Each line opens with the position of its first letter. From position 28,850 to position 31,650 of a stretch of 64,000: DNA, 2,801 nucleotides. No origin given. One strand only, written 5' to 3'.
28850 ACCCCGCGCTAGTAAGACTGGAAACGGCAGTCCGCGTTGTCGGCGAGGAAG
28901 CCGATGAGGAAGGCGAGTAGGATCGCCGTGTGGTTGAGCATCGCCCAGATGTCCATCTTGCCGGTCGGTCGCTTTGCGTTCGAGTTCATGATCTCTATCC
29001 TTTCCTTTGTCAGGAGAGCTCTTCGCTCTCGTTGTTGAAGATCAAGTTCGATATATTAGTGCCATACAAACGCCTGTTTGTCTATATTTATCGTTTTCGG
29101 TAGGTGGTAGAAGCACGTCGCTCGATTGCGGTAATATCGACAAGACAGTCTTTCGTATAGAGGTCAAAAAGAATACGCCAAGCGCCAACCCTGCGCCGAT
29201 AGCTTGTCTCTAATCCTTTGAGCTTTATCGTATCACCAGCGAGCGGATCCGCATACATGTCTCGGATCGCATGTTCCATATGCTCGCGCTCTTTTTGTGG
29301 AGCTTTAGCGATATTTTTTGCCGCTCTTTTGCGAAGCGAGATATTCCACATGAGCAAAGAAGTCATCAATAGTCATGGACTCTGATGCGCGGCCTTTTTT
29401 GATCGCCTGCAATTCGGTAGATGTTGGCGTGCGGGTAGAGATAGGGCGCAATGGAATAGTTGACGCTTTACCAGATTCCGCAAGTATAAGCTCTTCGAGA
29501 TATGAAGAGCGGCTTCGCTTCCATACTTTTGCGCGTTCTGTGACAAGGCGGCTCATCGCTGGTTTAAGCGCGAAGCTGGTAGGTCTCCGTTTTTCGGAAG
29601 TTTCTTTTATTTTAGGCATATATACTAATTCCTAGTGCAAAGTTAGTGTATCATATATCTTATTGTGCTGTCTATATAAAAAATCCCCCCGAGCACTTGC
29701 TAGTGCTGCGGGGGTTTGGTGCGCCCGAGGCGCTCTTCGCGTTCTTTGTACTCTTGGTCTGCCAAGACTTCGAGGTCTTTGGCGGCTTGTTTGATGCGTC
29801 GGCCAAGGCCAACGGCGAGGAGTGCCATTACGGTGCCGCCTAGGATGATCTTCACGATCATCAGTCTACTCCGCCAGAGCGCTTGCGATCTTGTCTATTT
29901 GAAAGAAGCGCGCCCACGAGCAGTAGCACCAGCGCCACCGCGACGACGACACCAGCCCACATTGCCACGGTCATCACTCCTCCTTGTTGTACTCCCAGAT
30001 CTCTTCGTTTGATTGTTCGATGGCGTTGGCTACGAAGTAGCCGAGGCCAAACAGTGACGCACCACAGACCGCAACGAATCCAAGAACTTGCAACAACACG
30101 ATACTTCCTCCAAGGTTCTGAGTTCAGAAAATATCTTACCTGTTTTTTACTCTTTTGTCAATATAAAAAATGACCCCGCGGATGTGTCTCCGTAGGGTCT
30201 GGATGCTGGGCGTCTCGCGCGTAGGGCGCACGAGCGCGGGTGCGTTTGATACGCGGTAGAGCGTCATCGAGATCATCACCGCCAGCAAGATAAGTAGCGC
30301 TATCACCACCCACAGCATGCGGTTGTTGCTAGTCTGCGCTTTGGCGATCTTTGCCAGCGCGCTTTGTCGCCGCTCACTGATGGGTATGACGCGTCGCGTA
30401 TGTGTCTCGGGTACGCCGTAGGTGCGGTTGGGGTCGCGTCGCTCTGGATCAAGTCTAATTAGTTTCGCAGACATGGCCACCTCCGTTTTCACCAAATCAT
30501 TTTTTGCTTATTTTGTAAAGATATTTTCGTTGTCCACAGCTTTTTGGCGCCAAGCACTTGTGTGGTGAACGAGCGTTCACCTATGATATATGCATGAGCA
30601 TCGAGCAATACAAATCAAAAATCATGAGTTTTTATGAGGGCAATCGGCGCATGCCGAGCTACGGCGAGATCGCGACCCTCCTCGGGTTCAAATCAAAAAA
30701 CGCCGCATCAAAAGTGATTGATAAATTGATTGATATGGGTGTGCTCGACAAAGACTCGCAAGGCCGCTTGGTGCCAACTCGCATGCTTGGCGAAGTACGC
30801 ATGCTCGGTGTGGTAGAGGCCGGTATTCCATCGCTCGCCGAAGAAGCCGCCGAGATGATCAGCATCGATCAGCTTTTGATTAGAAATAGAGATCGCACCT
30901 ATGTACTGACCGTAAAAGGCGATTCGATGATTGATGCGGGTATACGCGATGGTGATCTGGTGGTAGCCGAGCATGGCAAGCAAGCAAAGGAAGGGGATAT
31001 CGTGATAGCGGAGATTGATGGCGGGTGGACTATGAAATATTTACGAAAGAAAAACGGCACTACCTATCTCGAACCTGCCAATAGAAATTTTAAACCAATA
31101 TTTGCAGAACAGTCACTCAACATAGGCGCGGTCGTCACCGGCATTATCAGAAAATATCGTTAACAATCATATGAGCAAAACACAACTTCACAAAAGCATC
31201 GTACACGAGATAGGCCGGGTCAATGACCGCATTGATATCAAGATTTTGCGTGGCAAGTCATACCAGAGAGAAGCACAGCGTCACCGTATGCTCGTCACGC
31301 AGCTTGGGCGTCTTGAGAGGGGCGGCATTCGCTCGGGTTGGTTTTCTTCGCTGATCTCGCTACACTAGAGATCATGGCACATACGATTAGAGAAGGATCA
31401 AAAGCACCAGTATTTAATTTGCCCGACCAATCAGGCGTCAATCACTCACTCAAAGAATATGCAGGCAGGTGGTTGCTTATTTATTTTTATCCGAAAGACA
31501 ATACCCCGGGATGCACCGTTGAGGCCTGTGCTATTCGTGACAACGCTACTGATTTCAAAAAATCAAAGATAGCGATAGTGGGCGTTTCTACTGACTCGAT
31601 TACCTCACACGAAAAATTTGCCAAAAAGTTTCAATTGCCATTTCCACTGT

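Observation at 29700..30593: LexA box plus divergent operon of a ChiZ/YneA-like single-TM protein and three micro-proteins: candidate SOS division-inhibitor module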

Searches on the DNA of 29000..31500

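Call 48: search_rna_families(source=window, start=29000, end=31500, threshold=evalue, max_evalue=1)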
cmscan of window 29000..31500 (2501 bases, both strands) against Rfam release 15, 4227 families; matches with E-value up to 1: 0.
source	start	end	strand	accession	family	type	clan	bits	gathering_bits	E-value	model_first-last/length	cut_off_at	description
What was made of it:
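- No antisense RNA or toxin-antitoxin signature was found, and Rfam gave no hit (call 48).
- Tried and rejected: No hit at E of 1 or below (call 48), so no known RNA element explains the conserved terminator-promoter block.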

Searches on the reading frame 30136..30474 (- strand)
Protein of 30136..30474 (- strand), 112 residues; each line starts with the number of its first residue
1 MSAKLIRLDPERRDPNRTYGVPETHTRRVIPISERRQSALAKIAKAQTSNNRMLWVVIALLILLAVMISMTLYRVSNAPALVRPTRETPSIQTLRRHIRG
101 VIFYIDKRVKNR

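Call 6: search_protein_families(library=pfam, proteins=[window:30136-30474:-], max_evalue=1)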
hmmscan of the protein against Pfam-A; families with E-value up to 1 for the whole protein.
window:30136-30474:- (112 aa): 3 families
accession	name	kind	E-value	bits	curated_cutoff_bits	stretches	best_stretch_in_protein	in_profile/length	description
PF05781.17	MRVI1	-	0.012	14.8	27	1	44-90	465-511/533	MRVI1 protein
PF24417.1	DUF7549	-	0.02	15.2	27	1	38-77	67-106/166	Family of unknown function (DUF7549)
PF05739.25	SNARE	-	0.13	12.7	26.8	1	37-66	21-50/53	SNARE domain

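Call 7: search_protein_families(library=ncbifam, proteins=[window:30136-30474:-], max_evalue=1)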
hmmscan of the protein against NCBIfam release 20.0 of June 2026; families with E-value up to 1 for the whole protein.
window:30136-30474:- (112 aa): 2 families
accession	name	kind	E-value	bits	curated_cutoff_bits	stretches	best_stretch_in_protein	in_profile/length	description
NF004373.0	PRK05740.1-3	equivalog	0.00085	19.1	154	1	36-73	21-58/150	preprotein translocase subunit SecE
NF038277.1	accessory_MacP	equivalog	0.021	15.3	45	1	31-69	58-96/98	cell wall synthase accessory phosphoprotein MacP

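Call 8: find_homologous_proteins(query=window:30136-30474:-, max_evalue=0.01)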
Query window:30136-30474:- (112 aa): 3 proteins with E <= 0.01 among 11 candidates.
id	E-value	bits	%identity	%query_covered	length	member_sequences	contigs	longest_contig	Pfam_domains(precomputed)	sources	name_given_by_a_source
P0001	7.4e-64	230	100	100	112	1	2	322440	-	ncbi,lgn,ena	ncbi:MAG: hypothetical protein AAB417_02385 [Patescibacteria group bacterium]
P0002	4.2e-41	157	65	99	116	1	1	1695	-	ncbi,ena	-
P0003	2.1e-40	155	68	99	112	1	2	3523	-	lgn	-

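Call 10: find_encoding_contigs(protein=P0003, flank=5000)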
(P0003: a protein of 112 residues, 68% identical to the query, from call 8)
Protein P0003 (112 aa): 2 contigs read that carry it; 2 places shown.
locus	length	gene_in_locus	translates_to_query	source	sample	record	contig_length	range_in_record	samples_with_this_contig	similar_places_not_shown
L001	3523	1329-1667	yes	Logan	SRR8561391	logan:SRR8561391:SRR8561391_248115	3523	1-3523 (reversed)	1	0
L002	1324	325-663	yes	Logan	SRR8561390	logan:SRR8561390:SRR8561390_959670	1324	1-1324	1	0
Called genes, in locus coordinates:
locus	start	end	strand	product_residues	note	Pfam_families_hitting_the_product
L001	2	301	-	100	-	?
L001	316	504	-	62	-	-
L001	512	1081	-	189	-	PF00717:Peptidase_S24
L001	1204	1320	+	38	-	-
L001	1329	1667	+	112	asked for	-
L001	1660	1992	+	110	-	-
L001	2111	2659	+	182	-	-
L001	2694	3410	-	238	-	PF00657:Lipase_GDSL, PF13472:Lipase_GDSL_2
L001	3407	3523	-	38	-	?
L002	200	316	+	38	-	-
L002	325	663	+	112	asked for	-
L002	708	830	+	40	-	-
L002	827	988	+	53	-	-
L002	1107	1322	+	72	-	?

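Call 11: find_encoding_contigs(protein=P0002, flank=5000)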
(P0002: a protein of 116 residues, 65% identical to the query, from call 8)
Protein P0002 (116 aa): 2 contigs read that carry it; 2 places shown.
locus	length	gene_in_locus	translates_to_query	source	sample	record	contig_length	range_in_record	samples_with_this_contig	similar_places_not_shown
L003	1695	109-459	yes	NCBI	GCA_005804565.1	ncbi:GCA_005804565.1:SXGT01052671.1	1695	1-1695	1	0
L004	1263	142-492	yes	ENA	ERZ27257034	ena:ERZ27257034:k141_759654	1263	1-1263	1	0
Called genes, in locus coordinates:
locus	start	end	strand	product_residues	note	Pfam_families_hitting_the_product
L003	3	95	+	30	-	?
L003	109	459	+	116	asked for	-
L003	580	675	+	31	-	-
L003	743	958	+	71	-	-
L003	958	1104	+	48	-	-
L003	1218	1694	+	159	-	?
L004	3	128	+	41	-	?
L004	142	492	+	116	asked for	-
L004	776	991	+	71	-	-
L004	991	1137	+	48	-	-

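Call 22: search_protein_representatives(alignment_id=A2)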
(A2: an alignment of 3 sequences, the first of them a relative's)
Query: 3 sequences, 112 profile positions. Proteins with E-value up to 0.001 (for the whole library): 3; up to 1e-10: 2; up to 1e-30: 1. The best 3 are listed.
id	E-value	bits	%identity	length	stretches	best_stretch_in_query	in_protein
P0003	2.0e-62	224.1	-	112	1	1-112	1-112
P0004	1.7e-12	63.3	-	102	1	2-103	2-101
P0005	1.3e-06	44.4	-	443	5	56-97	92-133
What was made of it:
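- The 112-aa family has only P0002, P0003 and P0004 as relatives in a 1.84-billion-protein profile search and in the word-index search (calls 8, 22).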

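Call 26: find_encoding_contigs(protein=P0004, flank=5000)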
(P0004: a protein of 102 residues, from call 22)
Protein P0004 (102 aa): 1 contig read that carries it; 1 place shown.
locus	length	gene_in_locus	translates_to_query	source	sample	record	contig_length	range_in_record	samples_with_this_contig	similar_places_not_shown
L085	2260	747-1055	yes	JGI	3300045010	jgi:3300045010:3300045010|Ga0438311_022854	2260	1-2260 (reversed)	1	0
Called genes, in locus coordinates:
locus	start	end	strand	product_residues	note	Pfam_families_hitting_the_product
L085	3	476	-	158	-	?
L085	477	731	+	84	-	-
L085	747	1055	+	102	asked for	-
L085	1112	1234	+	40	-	-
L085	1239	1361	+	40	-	-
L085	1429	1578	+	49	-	-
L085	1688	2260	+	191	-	?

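Call 42: find_related_loci(query=A3, collection=metagenome_contigs, flank=4000)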
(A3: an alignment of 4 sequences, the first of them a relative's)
Query A3 (112 aa) in metagenome_contigs; peptide patterns used: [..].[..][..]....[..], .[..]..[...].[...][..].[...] (x = any residue, [..] = any of these).
334 stretches matched a pattern; 1 encode a relative of the query (tblastn E <= 1e-3); 1 distinct loci.
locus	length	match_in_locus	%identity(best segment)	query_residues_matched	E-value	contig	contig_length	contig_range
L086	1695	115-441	65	3-111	6e-50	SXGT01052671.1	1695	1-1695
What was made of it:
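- On lexA-adjacent SOS division inhibitors (YneA/ChiZ/DivS/SosA class): Present in only four lineages (calls 8, 22, 42).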

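Call 43: find_related_loci(query=A3, collection=viral_contigs, flank=4000)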
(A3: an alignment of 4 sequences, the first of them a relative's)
Query A3 (112 aa) in viral_contigs; peptide patterns used: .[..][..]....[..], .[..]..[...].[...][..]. (x = any residue, [..] = any of these).
55 stretches matched a pattern, but none encodes a relative of the query by tblastn (E <= 1e-3).

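Call 57: predict_structure(alignment_id=A3)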
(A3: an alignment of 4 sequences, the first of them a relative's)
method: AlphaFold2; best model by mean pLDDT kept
length: 112 residues; sequences in the alignment: 4
mean_pLDDT: 65.9   pTM: 0.30
mean pLDDT of the five models: 65.9, 64.8, 63.5, 63.3, 61.9
residues with pLDDT >= 90: 15; 70-90: 23; 50-70: 71; < 50: 3
segments of 3 or more residues with pLDDT < 50: 1-3
pLDDT, mean of each block of 10 residues (from residue 1): 50 54 54 64 77 90 93 71 54 57 61 55
secondary structure, 60 per line:
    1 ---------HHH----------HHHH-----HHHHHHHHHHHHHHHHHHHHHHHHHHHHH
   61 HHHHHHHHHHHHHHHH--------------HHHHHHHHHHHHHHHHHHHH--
elements in order: H23-26 H32-76 H91-110
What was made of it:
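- On lexA-adjacent SOS division inhibitors (YneA/ChiZ/DivS/SosA class): AF2 gives a helix at 32-76 with pLDDT about 90 over the TM (call 57).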

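Call 62: search_protein_families(library=phrogs, proteins=[window:30136-30474:-, L001:1204-1320:+, P0004], max_evalue=0.1)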
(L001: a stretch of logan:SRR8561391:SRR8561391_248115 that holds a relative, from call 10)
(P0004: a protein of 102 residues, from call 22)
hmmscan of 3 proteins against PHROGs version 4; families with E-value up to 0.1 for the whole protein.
window:30136-30474:- (112 aa): 0 families

L001:1204-1320:+ (38 aa): 0 families

P0004 (102 aa): 0 families
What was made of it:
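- Tried and rejected: Nothing was found (calls 43, 62), so a prophage lysis or holin cassette is not supported.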

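Call 63: search_solved_structures(query=A3, max_evalue=1)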
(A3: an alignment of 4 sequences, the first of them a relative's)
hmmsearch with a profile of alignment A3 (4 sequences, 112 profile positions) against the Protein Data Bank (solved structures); distinct sequences matched with E-value up to 1: 2.
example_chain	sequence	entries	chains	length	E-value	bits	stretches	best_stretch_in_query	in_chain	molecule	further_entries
6b85_J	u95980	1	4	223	0.096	15.8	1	47-80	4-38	TMHC4_R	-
11kc_A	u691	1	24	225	0.13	15.4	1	47-81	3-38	Designed nanoparticle O43-TM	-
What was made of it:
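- On Sequence families of known inhibitors or small membrane proteins (Pfam, NCBIfam, PHROGs, PDB): Nothing from Pfam, PHROGs or PDB (calls 6, 62, 63).
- Tried and rejected: The model reached pLDDT 66 with only a TM helix confident (calls 57, 63).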

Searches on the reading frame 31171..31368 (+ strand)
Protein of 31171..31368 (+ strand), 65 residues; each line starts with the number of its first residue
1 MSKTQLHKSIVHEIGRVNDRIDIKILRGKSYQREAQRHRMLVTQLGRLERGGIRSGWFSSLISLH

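Call 6: search_protein_families(library=pfam, proteins=[window:31171-31368:+], max_evalue=1)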
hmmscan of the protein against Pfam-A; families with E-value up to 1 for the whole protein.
window:31171-31368:+ (65 aa): 0 families

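Call 7: search_protein_families(library=ncbifam, proteins=[window:31171-31368:+], max_evalue=1)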
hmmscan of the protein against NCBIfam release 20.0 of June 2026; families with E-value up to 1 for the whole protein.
window:31171-31368:+ (65 aa): 0 families

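Call 49: find_homologous_proteins(query=window:31171-31368:+, max_evalue=0.001)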
Query window:31171-31368:+ (65 aa): 7 proteins with E <= 0.001 among 7 candidates.
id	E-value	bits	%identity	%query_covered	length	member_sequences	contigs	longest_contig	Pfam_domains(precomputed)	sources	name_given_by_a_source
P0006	1.9e-34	133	100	100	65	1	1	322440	-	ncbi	ncbi:MAG: hypothetical protein AAB417_02395 [Patescibacteria group bacterium]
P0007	1.7e-30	121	95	95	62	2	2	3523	-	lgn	-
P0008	3.7e-30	120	94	95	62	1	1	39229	-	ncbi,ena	-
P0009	8.2e-30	119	92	95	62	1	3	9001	-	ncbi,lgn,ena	-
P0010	3.7e-28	113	87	95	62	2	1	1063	-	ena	-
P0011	2.4e-26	108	86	100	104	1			-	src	-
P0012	7.6e-24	100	79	97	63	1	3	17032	-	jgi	-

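Call 51: find_encoding_contigs(protein=P0008, flank=6000, max_places=3)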
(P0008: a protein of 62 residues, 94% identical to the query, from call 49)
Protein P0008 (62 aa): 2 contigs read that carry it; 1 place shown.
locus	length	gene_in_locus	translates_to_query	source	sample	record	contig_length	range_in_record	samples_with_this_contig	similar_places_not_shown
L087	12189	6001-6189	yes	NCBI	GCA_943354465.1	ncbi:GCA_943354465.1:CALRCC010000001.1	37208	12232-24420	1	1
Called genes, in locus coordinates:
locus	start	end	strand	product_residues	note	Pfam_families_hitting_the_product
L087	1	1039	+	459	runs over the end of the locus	PF02874:ATP-synt_ab_N, PF00006:ATP-synt_ab, PF22919:ATP-synt_VA_C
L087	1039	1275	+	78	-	PF02823:ATP-synt_DE_N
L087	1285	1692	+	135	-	PF20393:Pro_CA_2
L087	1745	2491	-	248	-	-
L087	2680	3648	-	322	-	PF19293:CdaA_N, PF02457:DAC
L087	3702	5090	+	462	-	PF00883:Peptidase_M17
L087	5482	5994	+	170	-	PF00717:Peptidase_S24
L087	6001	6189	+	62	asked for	-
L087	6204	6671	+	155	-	PF08534:Redoxin, PF00578:AhpC-TSA, PF13911:AhpC-TSA_2 (weak)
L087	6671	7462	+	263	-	PF12705:PDDEXK_1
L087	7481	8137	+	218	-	PF11303:DUF3105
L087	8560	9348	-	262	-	PF02673:BacA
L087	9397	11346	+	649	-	-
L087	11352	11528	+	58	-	-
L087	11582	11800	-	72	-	PF00403:HMA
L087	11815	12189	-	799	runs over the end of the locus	PF00403:HMA, PF00122:E1-E2_ATPase, PF00702:Hydrolase, PF08282:Hydrolase_3 (faint)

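Call 52: find_encoding_contigs(protein=P0009, flank=6000, max_places=3)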
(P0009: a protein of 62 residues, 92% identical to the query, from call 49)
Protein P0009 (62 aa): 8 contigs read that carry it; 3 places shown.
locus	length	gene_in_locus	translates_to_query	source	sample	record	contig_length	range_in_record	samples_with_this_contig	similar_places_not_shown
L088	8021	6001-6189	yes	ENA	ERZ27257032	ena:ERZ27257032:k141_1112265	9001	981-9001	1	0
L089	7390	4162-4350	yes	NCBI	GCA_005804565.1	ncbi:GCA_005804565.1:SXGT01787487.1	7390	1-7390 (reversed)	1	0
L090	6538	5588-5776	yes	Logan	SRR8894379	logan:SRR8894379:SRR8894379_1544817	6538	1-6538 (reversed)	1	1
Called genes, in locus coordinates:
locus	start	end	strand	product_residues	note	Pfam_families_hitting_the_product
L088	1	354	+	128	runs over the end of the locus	PF20393:Pro_CA_2 (weak)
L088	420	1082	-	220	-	-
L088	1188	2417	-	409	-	PF19293:CdaA_N, PF02457:DAC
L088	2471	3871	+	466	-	PF00883:Peptidase_M17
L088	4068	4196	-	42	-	-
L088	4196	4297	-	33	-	-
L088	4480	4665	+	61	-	PF04149:DUF397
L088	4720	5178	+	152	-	-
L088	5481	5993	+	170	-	PF00717:Peptidase_S24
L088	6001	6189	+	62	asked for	-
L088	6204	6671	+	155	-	PF08534:Redoxin, PF00578:AhpC-TSA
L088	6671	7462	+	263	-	PF12705:PDDEXK_1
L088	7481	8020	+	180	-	?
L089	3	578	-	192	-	?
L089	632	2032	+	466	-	PF00883:Peptidase_M17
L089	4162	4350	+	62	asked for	-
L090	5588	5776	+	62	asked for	-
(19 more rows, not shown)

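Call 53: find_encoding_contigs(protein=P0012, flank=6000, max_places=3)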
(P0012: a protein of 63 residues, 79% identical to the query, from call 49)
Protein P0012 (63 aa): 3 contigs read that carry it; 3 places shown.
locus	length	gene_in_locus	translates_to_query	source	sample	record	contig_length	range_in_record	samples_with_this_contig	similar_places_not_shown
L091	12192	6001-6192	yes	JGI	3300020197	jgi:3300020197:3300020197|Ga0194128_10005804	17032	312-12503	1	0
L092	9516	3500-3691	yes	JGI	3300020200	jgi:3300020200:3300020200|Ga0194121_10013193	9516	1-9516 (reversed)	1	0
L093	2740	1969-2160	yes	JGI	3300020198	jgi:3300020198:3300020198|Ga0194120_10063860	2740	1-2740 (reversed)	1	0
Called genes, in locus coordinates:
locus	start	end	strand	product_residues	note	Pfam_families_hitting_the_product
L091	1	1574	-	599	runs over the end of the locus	PF00753:Lactamase_B, PF12706:Lactamase_B_2, PF22505:RNase_J_b_CASP, PF07521:RMMBL (weak), PF17770:RNase_J_C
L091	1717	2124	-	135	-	PF20393:Pro_CA_2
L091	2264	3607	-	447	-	PF19293:CdaA_N, PF02457:DAC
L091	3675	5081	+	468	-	PF02789:Peptidase_M17_N (weak), PF00883:Peptidase_M17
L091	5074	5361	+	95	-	PF01035:DNA_binding_1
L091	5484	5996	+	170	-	PF00717:Peptidase_S24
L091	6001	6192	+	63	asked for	-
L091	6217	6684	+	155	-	PF08534:Redoxin, PF00578:AhpC-TSA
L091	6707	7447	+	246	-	PF13739:PdaC (weak), PF11738:DUF3298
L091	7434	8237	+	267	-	PF12705:PDDEXK_1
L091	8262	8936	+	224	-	PF11303:DUF3105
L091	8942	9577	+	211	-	PF09335:VTT_dom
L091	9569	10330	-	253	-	PF02673:BacA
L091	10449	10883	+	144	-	-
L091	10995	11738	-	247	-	-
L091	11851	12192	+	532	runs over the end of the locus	PF13506:Glyco_transf_21 (faint), PF00535:Glycos_transf_2, PF13641:Glyco_tranf_2_3, PF13632:Glyco_trans_2_3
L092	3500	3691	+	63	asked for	-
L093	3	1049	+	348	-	?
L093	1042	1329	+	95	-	PF01035:DNA_binding_1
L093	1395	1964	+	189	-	PF00717:Peptidase_S24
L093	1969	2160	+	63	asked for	-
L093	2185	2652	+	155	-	PF08534:Redoxin, PF00578:AhpC-TSA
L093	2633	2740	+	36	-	?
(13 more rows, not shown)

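Call 62: search_protein_families(library=phrogs, proteins=[window:31171-31368:+], max_evalue=0.1)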
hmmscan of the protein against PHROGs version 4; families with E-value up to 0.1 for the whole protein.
window:31171-31368:+ (65 aa): 1 family
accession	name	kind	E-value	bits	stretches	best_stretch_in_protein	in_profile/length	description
phrog_9393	-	unknown function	0.051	14.7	1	9-47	24-58/63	-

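Call 68: search_protein_families(library=pfam, proteins=[L088:4720-5178:+, L088:4480-4665:+, L091:5074-5361:+], max_evalue=0.001)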
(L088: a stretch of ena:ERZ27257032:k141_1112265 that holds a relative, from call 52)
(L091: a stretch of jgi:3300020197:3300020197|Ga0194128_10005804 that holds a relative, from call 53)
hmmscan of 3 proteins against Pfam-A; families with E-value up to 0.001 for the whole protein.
L088:4720-5178:+ (152 aa): 0 families

L088:4480-4665:+ (61 aa): 1 family
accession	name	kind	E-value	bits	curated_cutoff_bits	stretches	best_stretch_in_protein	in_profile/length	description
PF04149.17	DUF397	-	1.1e-14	54.7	24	1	5-55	4-55/55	Domain of unknown function (DUF397)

L091:5074-5361:+ (95 aa): 1 family
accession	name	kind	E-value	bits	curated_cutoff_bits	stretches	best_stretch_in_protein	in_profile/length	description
PF01035.26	DNA_binding_1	-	1.3e-27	95.8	27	1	10-88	2-80/81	6-O-methylguanine DNA methyltransferase, DNA binding domain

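Call 72: search_protein_families(library=pfam, alignment_id=A5, max_evalue=0.01)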
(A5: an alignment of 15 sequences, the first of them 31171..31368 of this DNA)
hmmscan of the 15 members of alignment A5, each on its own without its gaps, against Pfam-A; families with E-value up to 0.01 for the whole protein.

A. member 1, window:31171-31368:+ (65 aa): 0 families

B. families by the number of members that match (of 15 scanned): 0 families

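Call 73: search_solved_structures(query=A5, max_evalue=1)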
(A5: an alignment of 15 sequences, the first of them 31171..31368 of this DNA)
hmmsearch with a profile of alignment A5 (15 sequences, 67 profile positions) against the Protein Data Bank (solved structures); distinct sequences matched with E-value up to 1: 8.
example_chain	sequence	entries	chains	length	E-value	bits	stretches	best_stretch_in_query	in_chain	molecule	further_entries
8k1f_A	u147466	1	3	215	0.22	14.5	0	21-48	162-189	tRNA 5-hydroxyuridine methyltransferase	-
4v4v_AT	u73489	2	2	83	0.33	13.9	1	14-48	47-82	30S ribosomal subunit protein S20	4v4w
23wi_t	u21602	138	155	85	0.33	13.9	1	14-48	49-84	Small ribosomal subunit protein bS20 | 30S RIBOSOMAL PROTEIN S20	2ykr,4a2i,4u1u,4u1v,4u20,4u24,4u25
7sqk_C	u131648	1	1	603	0.34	13.9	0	17-57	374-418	HAUS augmin-like complex subunit 3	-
10fz_T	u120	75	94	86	0.34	13.9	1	14-48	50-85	Small ribosomal subunit protein bS20 | 30S ribosomal protein S20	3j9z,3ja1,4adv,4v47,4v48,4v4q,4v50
11bq_T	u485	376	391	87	0.34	13.8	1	14-48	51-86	Small ribosomal subunit protein bS20 | 30S ribosomal protein S20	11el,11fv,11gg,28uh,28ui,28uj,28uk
4v6y_AT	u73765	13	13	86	0.34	13.8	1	14-48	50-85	30S ribosomal protein S20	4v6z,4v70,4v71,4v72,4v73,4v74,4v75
7qg8_u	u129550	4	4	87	0.36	13.8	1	14-48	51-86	30S ribosomal protein S20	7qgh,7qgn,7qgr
